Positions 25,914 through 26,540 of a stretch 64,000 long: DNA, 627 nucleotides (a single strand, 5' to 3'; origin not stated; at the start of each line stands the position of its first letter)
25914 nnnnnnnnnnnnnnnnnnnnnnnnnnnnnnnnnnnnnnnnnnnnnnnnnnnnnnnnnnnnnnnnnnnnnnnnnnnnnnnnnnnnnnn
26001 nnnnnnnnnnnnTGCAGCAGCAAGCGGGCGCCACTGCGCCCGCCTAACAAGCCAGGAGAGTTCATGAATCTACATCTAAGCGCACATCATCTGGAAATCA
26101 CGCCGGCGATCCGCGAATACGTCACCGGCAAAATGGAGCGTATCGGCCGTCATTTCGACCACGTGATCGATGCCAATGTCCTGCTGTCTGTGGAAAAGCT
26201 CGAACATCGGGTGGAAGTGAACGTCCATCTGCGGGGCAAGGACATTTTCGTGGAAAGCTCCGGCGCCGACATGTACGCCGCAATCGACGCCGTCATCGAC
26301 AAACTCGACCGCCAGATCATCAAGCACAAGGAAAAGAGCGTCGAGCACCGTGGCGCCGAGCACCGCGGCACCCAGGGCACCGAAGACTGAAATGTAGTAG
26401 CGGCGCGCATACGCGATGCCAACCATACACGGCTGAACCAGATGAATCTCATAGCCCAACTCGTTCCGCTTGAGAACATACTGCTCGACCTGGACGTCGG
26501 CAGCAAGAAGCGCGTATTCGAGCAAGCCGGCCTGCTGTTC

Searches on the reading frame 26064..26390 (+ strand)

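Call 19: search_protein_families(library=ncbifam, proteins=[window:26064-26390:+], max_evalue=0.01)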
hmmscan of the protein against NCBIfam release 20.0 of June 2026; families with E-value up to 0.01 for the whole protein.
window:26064-26390:+ (108 aa): 3 families
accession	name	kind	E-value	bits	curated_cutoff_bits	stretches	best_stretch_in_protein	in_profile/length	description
TIGR00741.1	yfiA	equivalog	4.8e-29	100.8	40.9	1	1-97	1-100/102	ribosome hibernation-promoting factor, HPF/YfiA family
NF007780.0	PRK10470.1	equivalog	7.9e-26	90.3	125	1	1-93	1-93/95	ribosome hibernation promoting factor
NF007654.0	PRK10324.1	equivalog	8.3e-13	48.9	158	1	1-98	1-98/113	ribosome-associated translation inhibitor RaiA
